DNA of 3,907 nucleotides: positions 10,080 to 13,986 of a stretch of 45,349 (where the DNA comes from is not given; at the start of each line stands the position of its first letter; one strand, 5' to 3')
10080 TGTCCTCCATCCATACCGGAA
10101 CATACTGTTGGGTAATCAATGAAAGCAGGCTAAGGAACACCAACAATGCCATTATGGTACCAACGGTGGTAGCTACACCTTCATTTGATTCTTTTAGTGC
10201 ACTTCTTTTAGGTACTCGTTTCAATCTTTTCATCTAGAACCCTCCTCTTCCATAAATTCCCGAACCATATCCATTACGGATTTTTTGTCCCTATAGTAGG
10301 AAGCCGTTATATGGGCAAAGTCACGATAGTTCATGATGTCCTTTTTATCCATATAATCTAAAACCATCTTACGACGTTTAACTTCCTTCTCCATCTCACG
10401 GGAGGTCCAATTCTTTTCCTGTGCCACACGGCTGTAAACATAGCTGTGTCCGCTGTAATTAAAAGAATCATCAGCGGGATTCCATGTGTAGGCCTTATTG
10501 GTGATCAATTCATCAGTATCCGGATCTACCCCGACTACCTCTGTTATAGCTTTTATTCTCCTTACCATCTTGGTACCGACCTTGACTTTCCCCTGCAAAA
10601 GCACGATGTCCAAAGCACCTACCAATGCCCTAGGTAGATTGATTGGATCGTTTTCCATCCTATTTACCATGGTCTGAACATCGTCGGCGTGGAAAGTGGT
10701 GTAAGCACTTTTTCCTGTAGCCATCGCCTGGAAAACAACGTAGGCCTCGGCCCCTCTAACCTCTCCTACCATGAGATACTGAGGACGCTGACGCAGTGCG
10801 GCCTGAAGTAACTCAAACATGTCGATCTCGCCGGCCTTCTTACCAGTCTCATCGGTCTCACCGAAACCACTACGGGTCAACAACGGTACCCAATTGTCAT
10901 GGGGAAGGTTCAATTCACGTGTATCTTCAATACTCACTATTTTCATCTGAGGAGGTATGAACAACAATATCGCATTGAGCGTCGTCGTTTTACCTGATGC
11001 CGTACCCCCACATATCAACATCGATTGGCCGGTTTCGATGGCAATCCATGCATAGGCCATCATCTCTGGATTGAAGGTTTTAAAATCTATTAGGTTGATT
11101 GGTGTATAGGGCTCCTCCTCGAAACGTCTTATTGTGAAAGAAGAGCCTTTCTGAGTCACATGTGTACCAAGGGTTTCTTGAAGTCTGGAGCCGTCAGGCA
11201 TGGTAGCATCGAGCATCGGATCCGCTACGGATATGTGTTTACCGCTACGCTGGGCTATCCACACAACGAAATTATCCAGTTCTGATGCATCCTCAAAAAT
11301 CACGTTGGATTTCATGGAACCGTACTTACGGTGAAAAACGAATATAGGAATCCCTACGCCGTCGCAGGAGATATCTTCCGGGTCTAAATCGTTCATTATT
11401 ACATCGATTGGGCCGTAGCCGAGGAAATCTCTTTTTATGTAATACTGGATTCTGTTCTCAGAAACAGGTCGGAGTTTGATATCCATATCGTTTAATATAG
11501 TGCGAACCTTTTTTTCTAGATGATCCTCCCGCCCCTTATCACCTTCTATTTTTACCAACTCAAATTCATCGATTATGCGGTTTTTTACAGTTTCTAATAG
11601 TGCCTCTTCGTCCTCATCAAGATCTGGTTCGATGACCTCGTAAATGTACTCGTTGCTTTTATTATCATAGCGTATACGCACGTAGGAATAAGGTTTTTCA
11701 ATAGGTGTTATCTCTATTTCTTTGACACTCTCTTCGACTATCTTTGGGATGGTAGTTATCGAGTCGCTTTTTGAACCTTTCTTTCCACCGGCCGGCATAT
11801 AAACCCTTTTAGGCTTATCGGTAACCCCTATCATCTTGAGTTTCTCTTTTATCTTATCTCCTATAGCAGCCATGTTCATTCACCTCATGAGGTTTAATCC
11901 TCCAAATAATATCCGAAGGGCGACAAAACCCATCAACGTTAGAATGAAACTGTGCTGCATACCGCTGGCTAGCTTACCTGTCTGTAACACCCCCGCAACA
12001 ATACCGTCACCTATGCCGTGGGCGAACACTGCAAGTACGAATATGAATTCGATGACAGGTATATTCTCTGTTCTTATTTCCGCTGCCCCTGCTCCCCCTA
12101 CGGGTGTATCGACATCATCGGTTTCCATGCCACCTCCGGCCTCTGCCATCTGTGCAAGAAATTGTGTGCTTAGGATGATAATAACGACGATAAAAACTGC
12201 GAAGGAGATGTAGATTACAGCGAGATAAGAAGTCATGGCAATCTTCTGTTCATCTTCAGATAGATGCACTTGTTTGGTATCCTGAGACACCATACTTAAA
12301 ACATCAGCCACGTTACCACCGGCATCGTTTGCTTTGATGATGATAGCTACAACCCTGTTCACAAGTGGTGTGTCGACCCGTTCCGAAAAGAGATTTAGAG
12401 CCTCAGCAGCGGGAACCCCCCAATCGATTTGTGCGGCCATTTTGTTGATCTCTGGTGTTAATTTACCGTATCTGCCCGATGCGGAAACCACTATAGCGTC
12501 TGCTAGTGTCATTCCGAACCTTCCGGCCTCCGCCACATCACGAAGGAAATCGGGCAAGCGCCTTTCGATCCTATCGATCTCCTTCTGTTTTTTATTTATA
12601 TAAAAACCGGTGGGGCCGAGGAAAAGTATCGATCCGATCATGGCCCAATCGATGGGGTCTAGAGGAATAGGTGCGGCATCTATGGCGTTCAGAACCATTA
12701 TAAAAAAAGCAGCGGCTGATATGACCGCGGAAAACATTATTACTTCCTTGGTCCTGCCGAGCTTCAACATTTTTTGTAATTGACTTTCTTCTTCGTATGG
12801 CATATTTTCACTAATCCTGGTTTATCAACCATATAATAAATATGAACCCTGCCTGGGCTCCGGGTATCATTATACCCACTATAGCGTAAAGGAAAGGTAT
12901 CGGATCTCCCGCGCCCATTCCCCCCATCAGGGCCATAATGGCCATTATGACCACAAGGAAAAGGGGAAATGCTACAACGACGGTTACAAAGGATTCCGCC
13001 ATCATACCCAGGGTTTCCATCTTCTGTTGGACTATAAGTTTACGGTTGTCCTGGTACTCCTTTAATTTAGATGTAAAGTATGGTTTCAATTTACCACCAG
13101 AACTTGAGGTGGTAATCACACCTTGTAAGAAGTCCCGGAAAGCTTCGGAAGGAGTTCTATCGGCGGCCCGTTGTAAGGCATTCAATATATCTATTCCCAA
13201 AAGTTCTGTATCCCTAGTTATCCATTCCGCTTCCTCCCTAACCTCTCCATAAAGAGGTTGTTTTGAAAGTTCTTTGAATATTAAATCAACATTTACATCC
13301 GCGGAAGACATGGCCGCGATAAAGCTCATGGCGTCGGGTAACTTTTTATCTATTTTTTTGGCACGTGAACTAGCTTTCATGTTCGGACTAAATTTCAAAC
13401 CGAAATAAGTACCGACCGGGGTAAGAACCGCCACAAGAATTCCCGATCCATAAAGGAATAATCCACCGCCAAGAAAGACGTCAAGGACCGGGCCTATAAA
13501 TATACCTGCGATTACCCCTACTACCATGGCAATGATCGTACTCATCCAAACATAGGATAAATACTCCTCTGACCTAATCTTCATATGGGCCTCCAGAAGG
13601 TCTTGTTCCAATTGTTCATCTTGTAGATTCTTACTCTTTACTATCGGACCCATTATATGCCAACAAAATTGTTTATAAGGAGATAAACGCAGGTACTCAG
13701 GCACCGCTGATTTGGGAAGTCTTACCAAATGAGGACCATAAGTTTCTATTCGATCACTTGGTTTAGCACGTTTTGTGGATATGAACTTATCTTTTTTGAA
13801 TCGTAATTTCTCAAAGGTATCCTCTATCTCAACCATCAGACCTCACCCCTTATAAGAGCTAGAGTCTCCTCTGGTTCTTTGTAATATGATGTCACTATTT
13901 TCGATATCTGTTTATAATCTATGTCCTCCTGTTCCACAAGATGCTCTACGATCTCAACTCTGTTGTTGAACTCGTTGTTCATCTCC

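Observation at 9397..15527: Epd/Tad-like type IV filament operon with two intact paralogous ATPases flanking a split platform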

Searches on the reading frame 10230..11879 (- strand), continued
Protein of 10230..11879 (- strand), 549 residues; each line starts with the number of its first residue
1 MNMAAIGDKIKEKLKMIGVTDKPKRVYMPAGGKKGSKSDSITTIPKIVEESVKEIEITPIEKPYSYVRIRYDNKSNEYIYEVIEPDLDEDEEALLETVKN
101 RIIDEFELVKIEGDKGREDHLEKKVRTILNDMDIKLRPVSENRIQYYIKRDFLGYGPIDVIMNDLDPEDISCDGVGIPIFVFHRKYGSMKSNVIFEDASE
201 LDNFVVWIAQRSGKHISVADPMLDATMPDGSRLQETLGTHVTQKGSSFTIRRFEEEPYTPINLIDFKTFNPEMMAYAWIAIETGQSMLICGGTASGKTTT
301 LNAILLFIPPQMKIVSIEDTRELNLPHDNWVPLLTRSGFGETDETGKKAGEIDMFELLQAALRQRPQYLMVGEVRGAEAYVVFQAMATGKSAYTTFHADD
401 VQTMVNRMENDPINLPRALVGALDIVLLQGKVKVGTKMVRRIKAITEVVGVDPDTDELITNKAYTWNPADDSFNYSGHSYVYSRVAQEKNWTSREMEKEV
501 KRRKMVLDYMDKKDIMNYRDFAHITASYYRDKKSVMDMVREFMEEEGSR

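Call 32: search_solved_structures(query=window:10230-11879:-, max_evalue=1e-30, show_alignments=4)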
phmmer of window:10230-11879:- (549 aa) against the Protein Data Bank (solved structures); distinct sequences matched with E-value up to 1e-30: 6.
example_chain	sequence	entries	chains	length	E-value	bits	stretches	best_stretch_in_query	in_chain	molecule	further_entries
2oap_1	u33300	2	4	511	3e-122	412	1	55-540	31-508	Type II secretion system protein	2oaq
4ii7_A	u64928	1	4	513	1.1e-86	294.7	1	66-521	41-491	FlaI ATPase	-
4ihq_A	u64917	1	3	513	6.8e-86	292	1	66-521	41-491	FlaI ATPase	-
8rkd_E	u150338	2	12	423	4.2e-42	147.6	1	127-466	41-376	Pilus assembly ATPase CpaF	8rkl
8rjf_A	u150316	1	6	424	4.2e-42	147.5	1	127-466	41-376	Pilus assembly ATPase CpaF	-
9e24_A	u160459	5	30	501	6.5e-42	146.9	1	125-466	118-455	CpaF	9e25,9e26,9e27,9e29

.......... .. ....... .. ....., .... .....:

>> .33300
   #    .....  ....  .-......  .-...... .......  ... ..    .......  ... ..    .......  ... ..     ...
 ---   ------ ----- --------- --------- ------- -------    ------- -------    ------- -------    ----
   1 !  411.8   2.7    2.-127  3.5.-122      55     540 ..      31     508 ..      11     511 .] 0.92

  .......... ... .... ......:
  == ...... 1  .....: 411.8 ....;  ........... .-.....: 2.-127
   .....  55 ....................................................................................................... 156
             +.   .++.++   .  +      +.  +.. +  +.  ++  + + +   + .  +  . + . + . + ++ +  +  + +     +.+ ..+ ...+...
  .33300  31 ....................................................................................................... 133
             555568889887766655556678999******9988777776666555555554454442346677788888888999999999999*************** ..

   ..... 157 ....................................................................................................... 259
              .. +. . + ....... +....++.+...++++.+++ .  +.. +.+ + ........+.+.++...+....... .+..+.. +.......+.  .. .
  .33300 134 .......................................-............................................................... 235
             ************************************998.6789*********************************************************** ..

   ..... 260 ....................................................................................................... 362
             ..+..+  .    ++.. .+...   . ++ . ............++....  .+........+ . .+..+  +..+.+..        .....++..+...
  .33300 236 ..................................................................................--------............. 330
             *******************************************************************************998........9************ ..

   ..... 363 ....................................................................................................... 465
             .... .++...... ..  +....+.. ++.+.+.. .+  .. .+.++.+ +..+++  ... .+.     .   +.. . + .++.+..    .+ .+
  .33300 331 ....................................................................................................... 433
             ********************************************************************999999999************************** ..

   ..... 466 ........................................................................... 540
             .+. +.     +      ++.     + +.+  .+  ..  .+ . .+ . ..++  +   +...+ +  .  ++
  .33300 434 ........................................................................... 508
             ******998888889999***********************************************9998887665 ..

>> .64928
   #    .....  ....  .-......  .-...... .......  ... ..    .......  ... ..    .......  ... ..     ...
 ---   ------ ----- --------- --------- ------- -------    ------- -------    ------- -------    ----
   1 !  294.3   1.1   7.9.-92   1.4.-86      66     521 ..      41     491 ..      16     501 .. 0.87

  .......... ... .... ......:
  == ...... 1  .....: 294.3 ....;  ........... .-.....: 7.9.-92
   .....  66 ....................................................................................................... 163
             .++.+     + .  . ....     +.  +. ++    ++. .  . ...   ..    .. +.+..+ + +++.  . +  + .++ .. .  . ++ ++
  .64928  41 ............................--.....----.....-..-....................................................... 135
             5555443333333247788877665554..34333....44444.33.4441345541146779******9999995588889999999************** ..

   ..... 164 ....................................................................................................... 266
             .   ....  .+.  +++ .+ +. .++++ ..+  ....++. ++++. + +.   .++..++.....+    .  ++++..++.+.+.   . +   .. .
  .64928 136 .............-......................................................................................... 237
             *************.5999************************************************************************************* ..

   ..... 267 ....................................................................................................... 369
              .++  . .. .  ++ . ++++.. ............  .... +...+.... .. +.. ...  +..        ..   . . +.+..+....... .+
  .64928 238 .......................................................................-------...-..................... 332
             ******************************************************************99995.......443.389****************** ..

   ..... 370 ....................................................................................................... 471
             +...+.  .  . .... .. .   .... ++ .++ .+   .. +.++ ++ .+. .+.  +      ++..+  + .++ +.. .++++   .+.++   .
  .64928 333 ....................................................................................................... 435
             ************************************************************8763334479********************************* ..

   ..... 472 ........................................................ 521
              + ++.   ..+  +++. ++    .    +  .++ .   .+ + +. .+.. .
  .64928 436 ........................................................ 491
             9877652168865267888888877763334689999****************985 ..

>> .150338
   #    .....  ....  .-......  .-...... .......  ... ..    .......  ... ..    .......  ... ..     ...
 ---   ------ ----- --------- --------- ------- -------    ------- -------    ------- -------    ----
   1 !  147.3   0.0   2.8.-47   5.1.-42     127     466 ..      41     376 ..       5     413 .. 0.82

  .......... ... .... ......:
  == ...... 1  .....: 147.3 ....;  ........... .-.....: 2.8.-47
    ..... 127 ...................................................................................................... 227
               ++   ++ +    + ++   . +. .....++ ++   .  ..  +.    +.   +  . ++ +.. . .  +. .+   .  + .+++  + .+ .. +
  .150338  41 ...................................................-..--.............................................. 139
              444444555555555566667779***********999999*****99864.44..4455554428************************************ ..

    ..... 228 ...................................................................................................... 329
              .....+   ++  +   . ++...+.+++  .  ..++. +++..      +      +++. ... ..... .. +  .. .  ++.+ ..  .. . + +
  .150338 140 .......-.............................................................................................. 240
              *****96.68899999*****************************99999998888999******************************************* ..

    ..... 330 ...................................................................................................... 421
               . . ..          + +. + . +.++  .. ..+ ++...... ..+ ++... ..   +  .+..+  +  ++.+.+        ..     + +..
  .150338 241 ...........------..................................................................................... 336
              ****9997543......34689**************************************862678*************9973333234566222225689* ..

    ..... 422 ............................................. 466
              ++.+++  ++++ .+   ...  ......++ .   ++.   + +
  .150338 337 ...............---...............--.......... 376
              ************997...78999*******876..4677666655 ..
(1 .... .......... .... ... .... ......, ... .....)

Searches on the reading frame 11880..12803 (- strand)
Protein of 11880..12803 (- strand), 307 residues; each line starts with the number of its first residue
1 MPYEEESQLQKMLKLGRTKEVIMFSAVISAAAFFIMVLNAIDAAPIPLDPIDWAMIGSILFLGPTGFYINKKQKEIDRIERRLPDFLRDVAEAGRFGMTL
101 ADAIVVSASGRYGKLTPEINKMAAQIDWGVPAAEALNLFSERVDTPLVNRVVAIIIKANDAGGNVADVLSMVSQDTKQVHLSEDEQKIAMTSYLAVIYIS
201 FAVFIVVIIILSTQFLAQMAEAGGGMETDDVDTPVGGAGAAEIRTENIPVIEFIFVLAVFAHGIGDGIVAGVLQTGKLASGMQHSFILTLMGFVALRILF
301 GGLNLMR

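Call 4: search_protein_families(library=pfam, proteins=[window:11880-12803:-], max_evalue=0.01)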
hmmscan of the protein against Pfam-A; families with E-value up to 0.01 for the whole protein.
window:11880-12803:- (307 aa): 1 family
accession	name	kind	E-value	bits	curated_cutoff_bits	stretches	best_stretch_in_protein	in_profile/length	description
PF00482.28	T2SSF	-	3.2e-17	63.1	25.2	1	86-211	1-123/125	Type II secretion system (T2SS), protein F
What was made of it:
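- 11880..12803 (-): Fb: C-terminal half of the platform protein, 307 aa. T2SSF, E 3e-17 (call 4).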

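Call 9: search_protein_families(library=ncbifam, proteins=[window:11880-12803:-], max_evalue=0.01)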
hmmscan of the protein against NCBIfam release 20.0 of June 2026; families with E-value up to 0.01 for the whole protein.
window:11880-12803:- (307 aa): 5 families
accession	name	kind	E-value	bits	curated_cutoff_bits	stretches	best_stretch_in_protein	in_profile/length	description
NF004705.1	PRK06041.1-3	equivalog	5.9e-18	65.1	400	1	12-295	186-450/465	archaellar assembly protein ArlJ/FlaJ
NF004704.2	PRK06041.1-2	equivalog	1.6e-13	50.2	550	1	17-293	265-540/555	archaellar assembly protein ArlJ/FlaJ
NF046075.1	UpsF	equivalog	5.7e-10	38.6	400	1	44-261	275-456/484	membrane pilin protein UpsF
NF004703.2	PRK06041.1-1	equivalog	1.1e-09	37.1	570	1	25-226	232-427/525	archaellar assembly protein ArlJ/FlaJ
NF053673.1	bindosome_BasF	exception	1.1e-05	24.2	1300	1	58-215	410-564/656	bindosome assembly system membrane anchoring protein BasF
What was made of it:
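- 11880..12803 (-): Aligns with ArlJ model positions 265-540 of 555 (call 9).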

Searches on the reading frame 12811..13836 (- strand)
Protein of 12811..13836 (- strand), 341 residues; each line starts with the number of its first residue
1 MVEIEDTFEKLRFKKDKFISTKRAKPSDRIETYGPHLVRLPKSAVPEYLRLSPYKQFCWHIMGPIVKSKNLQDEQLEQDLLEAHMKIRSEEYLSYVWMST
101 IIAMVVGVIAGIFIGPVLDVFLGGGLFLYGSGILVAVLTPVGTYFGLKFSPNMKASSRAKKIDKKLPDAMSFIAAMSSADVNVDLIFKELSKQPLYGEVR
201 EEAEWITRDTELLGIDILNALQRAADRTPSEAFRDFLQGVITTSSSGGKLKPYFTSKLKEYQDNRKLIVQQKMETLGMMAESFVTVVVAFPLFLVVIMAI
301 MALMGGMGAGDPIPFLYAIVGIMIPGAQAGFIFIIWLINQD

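Call 4: search_protein_families(library=pfam, proteins=[window:12811-13836:-], max_evalue=0.01)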
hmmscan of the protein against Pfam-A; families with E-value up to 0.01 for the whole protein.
window:12811-13836:- (341 aa): 2 families
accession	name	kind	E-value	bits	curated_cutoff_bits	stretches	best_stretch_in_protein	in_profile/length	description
PF00482.28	T2SSF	-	9.3e-15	55.1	25.2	1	173-297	5-124/125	Type II secretion system (T2SS), protein F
PF10445.14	DUF2456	-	0.0018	18.8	25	0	84-118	56-90/95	Protein of unknown function (DUF2456)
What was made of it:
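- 12811..13836 (-): Fa: N-terminal half of the platform protein (TadC/ArlJ/PilC family), 341 aa. T2SSF, E 9e-15 (call 4).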

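Call 9: search_protein_families(library=ncbifam, proteins=[window:12811-13836:-], max_evalue=0.01)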
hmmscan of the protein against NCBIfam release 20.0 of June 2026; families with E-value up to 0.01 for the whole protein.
window:12811-13836:- (341 aa): 5 families
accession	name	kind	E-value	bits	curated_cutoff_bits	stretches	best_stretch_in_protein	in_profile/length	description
NF004704.2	PRK06041.1-2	equivalog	2.9e-21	75.8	550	1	84-335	5-243/555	archaellar assembly protein ArlJ/FlaJ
NF046075.1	UpsF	equivalog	4.8e-18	65.2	400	1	85-313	24-236/484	membrane pilin protein UpsF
NF053673.1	bindosome_BasF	exception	2.1e-10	39.8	1300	1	149-298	184-337/656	bindosome assembly system membrane anchoring protein BasF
NF004705.1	PRK06041.1-3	equivalog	3.7e-09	36.1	400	1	161-317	2-155/465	archaellar assembly protein ArlJ/FlaJ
NF004703.2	PRK06041.1-1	equivalog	1.2e-06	27.2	570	1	151-303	25-176/525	archaellar assembly protein ArlJ/FlaJ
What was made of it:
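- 12811..13836 (-): Aligns with ArlJ model positions 5-243 of 555 (call 9).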
